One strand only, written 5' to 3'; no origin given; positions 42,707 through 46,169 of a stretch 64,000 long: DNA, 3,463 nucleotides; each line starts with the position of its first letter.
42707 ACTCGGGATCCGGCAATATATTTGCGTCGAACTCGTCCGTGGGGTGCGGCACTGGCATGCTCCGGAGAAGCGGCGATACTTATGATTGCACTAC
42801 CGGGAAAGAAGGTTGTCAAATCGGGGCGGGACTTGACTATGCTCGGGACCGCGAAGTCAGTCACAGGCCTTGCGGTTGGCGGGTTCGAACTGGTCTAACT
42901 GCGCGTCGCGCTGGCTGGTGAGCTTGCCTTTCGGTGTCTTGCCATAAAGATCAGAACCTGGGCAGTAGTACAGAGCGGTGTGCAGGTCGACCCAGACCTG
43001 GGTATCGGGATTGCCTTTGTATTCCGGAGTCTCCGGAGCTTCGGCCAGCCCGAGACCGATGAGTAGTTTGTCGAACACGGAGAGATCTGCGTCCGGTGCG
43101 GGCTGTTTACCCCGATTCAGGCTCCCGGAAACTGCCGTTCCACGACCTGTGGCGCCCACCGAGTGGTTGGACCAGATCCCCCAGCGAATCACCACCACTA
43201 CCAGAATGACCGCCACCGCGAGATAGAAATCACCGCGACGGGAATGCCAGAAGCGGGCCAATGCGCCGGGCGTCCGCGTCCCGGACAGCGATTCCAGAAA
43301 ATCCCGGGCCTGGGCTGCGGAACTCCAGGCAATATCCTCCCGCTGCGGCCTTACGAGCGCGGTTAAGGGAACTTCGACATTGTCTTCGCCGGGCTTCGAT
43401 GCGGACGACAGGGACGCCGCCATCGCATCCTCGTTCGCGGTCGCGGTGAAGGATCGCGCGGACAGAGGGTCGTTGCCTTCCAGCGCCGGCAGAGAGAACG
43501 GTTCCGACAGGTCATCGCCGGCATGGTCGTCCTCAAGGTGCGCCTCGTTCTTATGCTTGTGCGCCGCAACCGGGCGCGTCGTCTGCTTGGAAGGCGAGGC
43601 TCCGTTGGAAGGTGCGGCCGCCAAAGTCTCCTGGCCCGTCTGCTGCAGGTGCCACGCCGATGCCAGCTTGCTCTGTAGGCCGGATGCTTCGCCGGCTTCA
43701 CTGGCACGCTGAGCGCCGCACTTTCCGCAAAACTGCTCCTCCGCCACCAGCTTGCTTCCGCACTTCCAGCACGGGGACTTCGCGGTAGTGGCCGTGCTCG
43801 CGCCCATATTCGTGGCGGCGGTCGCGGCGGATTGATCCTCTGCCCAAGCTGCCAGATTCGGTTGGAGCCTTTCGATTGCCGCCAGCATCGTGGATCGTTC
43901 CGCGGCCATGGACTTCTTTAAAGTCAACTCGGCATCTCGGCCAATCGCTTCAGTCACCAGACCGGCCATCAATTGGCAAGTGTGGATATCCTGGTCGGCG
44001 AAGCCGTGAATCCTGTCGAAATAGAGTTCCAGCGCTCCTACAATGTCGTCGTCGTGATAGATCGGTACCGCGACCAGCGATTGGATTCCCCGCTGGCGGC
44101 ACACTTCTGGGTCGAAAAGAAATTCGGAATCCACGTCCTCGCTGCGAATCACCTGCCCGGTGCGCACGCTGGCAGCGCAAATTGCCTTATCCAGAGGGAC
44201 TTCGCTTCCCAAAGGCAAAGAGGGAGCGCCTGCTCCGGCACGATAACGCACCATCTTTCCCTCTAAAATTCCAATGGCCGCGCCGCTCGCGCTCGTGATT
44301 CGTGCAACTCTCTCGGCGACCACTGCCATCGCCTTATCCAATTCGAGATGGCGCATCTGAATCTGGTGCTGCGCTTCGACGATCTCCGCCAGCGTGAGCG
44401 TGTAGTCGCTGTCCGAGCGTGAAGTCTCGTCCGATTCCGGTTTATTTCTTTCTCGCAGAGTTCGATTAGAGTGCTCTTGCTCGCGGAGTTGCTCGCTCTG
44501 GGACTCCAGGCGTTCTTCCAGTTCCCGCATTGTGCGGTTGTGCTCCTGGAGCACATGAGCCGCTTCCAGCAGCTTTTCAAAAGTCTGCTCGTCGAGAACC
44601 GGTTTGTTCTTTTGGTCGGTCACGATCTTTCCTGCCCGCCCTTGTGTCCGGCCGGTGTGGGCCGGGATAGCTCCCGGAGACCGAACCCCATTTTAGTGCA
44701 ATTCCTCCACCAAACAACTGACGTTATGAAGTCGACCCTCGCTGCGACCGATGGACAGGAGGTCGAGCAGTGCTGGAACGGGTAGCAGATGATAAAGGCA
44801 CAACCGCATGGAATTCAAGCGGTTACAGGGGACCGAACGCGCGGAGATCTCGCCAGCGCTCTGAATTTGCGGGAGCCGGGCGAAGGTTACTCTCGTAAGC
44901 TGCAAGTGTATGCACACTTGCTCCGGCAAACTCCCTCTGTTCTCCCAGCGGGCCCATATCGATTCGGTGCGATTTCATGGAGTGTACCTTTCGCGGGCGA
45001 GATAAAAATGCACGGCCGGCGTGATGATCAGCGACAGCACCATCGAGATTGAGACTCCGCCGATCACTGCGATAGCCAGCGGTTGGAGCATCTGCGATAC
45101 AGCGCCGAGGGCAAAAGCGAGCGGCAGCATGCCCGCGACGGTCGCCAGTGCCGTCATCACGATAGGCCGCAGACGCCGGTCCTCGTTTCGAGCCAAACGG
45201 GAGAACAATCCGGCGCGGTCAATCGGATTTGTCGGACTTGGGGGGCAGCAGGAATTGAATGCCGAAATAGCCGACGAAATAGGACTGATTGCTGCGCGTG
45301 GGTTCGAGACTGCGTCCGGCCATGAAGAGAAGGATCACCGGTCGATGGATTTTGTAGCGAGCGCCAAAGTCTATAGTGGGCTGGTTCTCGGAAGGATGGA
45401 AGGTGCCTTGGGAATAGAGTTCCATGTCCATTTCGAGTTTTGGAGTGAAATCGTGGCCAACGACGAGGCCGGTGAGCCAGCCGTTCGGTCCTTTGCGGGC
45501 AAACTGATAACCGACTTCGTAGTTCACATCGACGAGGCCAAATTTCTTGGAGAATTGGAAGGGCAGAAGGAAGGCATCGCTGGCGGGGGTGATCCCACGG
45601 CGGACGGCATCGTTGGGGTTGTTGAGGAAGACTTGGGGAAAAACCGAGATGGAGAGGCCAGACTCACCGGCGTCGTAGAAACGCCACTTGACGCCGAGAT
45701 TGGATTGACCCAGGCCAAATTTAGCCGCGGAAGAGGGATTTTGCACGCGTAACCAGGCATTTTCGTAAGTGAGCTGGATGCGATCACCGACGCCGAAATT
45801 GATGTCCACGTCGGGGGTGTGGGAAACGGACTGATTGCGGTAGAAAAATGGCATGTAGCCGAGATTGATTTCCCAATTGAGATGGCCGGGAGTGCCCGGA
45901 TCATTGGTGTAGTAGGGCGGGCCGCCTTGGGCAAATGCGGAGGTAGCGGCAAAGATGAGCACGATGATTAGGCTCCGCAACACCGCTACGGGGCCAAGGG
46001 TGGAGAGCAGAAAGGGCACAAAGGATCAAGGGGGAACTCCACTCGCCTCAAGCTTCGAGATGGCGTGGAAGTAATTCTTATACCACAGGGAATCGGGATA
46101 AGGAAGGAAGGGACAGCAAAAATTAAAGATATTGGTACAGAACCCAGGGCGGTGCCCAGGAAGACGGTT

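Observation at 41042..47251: Duplicated two-gene module of domain-minimal LuxR/GerE HTH proteins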

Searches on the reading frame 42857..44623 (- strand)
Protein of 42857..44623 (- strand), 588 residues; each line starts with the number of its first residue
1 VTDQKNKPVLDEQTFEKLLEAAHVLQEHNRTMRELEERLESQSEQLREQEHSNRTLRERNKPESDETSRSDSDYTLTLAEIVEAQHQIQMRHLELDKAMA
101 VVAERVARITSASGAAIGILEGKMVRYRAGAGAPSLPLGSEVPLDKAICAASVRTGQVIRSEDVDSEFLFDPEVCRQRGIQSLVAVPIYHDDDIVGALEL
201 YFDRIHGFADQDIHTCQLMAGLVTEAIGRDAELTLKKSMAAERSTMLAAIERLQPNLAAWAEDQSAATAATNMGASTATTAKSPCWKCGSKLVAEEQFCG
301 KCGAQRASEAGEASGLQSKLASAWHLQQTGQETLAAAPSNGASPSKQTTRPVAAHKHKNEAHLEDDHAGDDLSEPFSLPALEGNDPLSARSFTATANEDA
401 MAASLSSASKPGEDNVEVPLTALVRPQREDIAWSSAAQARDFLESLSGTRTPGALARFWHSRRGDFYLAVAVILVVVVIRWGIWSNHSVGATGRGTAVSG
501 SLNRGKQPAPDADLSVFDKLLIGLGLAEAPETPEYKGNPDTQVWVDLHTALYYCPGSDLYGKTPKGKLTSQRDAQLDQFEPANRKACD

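Call 3: search_protein_families(library=pfam, proteins=[window:42857-44623:-], max_evalue=0.01)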
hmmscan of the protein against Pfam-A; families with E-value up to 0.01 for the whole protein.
window:42857-44623:- (588 aa): 5 families
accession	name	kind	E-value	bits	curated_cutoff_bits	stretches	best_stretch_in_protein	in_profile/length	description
PF13185.12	GAF_2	-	1.6e-16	61.2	28.6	1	93-227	2-135/136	GAF domain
PF01590.32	GAF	-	3.1e-11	44.4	22.4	1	95-227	2-133/133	GAF domain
PF13240.11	Zn_Ribbon_1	-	1.3e-05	25.2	25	1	285-304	2-21/23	zinc-ribbon domain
PF12773.13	DZR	-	0.0015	19.1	27.3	1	283-303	25-45/45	Double zinc ribbon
PF13248.11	Zn_ribbon_3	-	0.0039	17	27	1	284-304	4-24/26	zinc-ribbon domain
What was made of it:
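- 42857..44623 (-): GAF, zinc-ribbon, single-pass membrane protein of 588 aa. It is a candidate sensor partner. Pfam GAF_2 1.6e-16 and Zn_Ribbon_1 (call 3).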

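Call 12: search_protein_families(library=ncbifam, proteins=[window:42857-44623:-], max_evalue=0.01)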
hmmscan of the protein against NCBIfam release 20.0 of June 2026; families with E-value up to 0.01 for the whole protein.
window:42857-44623:- (588 aa): 0 families

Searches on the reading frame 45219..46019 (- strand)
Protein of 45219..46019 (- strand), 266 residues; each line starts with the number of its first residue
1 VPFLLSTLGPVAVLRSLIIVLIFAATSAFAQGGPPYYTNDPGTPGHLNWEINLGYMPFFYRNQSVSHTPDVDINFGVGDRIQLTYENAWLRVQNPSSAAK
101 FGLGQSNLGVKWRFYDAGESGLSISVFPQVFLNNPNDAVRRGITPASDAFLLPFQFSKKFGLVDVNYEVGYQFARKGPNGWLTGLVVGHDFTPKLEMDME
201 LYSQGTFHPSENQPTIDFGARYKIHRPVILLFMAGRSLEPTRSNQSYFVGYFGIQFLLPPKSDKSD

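Call 3: search_protein_families(library=pfam, proteins=[window:45219-46019:-], max_evalue=0.01)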
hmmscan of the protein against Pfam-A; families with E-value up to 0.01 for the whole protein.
window:45219-46019:- (266 aa): 1 family
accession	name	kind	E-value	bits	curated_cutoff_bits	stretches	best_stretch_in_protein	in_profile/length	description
PF13557.12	Phenol_MetA_deg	-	0.005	17.3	22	1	71-245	40-232/242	Putative MetA-pathway of phenol degradation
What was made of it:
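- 45219..46019 (-): Outer-membrane beta-barrel-like protein of 266 aa. It is a variable neighbour. Weak Pfam match to Phenol_MetA_deg (call 3).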

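Call 12: search_protein_families(library=ncbifam, proteins=[window:45219-46019:-], max_evalue=0.01)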
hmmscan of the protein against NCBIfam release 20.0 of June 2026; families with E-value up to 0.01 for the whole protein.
window:45219-46019:- (266 aa): 0 families
